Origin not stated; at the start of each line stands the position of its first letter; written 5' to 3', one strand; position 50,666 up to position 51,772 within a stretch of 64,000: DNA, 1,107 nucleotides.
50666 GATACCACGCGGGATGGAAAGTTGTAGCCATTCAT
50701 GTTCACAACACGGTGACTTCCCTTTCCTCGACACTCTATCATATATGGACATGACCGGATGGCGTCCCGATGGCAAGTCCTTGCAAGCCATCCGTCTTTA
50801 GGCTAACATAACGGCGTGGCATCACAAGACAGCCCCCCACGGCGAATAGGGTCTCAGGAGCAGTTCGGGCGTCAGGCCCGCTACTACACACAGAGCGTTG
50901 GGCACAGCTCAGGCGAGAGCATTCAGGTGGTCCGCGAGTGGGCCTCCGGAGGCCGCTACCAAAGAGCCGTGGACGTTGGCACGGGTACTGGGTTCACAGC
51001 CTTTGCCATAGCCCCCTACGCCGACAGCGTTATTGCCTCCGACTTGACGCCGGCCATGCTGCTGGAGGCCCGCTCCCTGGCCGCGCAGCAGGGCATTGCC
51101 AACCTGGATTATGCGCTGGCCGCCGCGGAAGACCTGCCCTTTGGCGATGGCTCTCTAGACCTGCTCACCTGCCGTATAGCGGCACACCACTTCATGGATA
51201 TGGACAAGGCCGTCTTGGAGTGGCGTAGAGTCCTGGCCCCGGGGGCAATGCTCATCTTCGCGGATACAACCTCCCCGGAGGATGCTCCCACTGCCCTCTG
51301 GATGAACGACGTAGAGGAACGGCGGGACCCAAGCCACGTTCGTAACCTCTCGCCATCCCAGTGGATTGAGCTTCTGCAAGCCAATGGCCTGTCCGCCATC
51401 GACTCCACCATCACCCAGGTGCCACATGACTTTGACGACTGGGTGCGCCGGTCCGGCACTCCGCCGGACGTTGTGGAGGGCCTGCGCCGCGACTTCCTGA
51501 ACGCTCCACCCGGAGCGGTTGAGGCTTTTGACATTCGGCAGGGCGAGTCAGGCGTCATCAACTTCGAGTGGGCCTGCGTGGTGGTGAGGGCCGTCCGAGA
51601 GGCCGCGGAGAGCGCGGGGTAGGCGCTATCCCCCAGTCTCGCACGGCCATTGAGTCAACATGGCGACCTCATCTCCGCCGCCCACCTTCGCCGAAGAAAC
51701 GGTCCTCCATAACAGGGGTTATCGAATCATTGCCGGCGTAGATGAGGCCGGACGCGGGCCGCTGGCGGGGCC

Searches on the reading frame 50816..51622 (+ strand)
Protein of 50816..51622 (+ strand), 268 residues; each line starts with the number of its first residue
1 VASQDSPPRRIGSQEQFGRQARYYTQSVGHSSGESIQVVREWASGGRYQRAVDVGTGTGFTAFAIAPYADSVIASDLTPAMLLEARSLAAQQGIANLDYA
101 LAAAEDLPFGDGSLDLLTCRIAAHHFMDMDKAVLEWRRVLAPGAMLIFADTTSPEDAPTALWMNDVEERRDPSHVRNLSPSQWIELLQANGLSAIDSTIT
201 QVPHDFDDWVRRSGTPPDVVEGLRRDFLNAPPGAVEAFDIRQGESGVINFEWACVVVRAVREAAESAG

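Call 88: search_protein_families(library=padloc, proteins=[window:50816-51622:+], max_evalue=1e-10)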
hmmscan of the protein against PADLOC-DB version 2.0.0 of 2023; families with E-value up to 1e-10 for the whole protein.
window:50816-51622:+ (268 aa): 1 family
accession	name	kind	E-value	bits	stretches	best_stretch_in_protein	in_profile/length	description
PDLC04134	mad2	-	9.7e-15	52.3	1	33-160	277-406/492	mads_2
